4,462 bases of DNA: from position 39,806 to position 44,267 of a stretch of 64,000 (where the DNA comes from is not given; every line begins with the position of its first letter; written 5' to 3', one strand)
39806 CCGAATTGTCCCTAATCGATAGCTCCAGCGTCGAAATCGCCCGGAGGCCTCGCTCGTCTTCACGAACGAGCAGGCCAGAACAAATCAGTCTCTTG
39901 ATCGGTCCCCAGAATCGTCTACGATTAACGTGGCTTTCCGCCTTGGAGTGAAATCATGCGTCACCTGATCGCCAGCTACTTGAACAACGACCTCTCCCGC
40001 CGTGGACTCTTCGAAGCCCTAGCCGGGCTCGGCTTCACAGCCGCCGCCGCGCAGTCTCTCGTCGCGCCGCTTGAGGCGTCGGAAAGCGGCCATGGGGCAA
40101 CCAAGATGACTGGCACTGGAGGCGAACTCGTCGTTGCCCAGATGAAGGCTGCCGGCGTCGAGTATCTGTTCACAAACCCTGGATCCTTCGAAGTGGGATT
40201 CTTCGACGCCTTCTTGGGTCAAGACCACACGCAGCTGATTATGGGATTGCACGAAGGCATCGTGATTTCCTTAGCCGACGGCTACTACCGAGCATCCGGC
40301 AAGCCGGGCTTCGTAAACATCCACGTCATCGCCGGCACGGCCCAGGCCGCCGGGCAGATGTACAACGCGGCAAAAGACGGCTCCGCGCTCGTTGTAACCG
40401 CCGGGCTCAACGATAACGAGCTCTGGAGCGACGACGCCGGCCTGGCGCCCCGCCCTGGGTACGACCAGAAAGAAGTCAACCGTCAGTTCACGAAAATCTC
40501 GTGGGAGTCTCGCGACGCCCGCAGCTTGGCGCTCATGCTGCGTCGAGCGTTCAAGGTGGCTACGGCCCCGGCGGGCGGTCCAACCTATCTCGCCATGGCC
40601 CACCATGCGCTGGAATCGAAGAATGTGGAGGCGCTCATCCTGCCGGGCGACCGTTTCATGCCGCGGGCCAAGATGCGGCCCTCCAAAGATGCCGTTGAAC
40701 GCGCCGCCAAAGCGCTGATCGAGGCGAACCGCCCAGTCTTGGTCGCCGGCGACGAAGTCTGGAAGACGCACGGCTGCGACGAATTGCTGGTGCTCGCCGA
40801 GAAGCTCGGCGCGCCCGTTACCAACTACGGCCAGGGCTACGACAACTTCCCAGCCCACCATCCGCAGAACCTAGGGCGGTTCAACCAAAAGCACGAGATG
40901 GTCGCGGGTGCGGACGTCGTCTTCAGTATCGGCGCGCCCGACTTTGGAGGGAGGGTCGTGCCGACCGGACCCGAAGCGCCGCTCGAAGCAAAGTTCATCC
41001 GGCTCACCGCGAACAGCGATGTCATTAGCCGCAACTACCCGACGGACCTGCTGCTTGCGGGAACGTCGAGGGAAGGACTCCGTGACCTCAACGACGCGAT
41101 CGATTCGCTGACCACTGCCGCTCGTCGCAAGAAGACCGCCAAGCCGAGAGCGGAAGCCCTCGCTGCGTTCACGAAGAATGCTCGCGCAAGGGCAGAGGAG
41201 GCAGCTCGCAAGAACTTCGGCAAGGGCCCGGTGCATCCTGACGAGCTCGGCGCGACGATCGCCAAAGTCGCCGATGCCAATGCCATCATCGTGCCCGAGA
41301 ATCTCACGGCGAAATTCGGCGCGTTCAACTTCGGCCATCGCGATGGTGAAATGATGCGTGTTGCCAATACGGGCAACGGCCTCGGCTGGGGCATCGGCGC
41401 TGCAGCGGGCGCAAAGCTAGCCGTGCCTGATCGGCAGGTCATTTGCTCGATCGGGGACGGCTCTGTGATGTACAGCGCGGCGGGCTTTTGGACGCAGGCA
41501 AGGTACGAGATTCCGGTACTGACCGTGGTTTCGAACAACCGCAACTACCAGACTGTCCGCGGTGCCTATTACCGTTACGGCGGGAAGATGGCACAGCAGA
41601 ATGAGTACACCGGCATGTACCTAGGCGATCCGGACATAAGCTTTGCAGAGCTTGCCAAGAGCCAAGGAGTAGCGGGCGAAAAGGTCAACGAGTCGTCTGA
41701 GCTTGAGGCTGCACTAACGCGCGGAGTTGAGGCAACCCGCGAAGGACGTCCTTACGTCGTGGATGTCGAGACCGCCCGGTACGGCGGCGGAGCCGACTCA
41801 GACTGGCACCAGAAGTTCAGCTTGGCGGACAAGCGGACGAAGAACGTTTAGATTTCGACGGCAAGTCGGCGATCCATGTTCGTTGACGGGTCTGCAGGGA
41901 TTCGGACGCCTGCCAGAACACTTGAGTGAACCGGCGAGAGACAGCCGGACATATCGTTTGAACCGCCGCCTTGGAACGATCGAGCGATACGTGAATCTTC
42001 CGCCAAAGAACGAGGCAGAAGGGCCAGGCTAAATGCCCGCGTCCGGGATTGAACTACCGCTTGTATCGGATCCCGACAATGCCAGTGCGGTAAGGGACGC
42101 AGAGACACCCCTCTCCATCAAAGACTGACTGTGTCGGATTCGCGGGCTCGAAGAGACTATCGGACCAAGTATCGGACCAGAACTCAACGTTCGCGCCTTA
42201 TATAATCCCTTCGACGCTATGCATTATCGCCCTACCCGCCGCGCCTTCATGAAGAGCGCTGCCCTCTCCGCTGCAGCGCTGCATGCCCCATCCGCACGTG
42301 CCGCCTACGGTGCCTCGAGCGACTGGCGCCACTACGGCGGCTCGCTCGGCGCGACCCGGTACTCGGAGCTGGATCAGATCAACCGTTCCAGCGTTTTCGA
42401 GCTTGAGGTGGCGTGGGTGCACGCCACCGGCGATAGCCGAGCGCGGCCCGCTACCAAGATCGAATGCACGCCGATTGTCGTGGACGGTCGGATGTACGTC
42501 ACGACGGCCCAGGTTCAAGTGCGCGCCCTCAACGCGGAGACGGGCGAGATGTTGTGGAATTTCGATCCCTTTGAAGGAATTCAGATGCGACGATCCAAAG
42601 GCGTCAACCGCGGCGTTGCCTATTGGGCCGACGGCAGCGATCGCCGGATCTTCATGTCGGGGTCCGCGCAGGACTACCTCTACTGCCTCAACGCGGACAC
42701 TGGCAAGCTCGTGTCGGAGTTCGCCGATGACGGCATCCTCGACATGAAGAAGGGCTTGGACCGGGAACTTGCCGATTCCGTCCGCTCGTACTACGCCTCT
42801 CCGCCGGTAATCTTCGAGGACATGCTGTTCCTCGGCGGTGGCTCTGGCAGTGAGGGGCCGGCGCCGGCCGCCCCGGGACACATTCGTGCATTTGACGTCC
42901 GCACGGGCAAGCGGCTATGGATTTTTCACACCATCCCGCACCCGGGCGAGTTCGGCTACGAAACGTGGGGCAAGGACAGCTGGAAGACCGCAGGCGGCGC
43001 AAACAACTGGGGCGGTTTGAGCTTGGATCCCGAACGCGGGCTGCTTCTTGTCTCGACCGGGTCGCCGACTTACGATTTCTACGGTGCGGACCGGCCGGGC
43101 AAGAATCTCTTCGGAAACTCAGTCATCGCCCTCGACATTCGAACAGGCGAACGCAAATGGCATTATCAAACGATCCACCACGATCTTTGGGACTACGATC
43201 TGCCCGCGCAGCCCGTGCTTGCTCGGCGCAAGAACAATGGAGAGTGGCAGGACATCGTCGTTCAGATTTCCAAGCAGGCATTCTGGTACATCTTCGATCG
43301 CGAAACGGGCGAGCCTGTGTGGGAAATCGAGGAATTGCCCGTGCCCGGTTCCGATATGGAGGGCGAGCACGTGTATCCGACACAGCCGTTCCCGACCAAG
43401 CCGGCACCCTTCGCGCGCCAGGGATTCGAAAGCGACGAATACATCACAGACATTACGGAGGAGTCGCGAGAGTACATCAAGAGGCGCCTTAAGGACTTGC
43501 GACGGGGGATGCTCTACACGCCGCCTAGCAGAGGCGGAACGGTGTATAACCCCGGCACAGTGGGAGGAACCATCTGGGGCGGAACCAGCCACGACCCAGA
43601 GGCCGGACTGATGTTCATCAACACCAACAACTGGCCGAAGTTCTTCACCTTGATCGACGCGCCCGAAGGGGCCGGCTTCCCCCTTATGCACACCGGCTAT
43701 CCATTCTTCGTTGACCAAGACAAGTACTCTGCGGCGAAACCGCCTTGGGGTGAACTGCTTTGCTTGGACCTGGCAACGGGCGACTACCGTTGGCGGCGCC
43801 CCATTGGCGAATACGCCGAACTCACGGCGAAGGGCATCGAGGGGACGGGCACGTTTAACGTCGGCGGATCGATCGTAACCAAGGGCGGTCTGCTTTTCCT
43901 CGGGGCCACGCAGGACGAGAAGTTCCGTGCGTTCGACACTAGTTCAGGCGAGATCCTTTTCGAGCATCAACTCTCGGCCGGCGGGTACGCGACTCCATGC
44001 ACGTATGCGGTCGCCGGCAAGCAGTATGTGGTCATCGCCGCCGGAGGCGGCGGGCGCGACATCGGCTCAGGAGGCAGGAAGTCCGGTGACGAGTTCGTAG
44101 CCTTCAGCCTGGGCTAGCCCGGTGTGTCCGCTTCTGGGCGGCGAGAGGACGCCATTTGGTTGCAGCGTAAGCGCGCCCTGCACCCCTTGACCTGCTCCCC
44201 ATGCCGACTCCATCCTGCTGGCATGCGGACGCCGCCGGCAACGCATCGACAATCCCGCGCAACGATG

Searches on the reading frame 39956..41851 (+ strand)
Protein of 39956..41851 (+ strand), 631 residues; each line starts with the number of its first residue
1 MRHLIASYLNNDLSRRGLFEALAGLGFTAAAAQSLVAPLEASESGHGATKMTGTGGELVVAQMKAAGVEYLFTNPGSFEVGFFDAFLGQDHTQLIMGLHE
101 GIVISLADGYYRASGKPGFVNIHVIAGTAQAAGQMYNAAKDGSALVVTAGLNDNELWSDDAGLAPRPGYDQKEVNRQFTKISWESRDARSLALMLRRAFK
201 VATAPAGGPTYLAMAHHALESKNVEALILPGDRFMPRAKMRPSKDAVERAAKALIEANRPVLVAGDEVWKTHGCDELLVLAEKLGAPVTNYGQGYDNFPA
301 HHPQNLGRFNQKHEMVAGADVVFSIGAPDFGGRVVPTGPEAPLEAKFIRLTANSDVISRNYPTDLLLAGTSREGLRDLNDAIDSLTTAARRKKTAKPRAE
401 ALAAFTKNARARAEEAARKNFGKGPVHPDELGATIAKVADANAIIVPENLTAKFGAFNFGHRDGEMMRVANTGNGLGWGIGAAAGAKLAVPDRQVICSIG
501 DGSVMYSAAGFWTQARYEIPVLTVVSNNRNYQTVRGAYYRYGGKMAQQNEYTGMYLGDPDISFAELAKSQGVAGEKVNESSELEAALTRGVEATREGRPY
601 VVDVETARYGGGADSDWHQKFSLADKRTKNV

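Call 84: search_protein_families(library=pfam, proteins=[window:39956-41851:+], max_evalue=0.00001)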
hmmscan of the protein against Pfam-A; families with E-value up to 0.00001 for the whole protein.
window:39956-41851:+ (631 aa): 3 families
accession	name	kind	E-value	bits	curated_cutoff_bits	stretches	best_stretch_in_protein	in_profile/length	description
PF02775.26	TPP_enzyme_C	-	2.1e-26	92.9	21.9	1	472-604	26-151/151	Thiamine pyrophosphate enzyme, C-terminal TPP binding domain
PF02776.23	TPP_enzyme_N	-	1.5e-23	83.3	26.8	1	54-158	2-106/119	Thiamine pyrophosphate enzyme, N-terminal TPP binding domain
PF00205.28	TPP_enzyme_M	-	1.3e-20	74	30.4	1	247-378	1-137/137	Thiamine pyrophosphate enzyme, central domain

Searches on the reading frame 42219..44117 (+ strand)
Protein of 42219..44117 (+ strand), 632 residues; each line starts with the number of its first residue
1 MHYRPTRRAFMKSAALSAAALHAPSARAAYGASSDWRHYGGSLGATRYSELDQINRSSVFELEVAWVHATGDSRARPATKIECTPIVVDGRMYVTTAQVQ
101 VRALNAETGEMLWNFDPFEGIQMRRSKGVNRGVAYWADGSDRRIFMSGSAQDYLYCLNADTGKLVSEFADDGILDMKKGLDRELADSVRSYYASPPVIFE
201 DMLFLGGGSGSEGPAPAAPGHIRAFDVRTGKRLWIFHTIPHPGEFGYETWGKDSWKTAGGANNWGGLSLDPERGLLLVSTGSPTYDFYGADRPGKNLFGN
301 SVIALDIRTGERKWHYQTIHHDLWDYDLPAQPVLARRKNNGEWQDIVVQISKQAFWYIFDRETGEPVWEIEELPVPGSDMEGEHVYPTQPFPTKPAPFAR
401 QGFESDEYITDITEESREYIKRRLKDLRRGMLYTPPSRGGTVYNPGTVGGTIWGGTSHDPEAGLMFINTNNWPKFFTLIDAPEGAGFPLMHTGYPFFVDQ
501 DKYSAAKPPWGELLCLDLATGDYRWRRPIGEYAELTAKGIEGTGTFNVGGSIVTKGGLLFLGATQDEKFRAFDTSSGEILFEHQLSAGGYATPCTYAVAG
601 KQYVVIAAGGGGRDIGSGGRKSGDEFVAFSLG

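Call 5: search_protein_families(library=pfam, proteins=[window:42219-44117:+], max_evalue=1)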
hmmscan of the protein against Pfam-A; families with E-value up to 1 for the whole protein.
window:42219-44117:+ (632 aa): 4 families
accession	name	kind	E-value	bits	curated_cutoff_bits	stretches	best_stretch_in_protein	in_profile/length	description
PF01011.28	PQQ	-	3.2e-183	611.1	26.7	1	36-604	1-595/595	Glucose/ethanol/alcohol dehydrogenase, beta-propeller domain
PF13360.13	PQQ_2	-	4.2e-21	76.1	27.6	3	139-386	30-211/233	Outer membrane protein assembly factor BamB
PF13570.13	Beta-prop_ACSF4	-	1.9e-08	34.5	133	2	78-167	48-128/329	Beta-alanine-activating enzyme, beta-propeller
PF10518.14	TAT_signal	-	0.7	10.4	22.7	0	5-20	2-17/21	TAT (twin-arginine translocation) pathway signal sequence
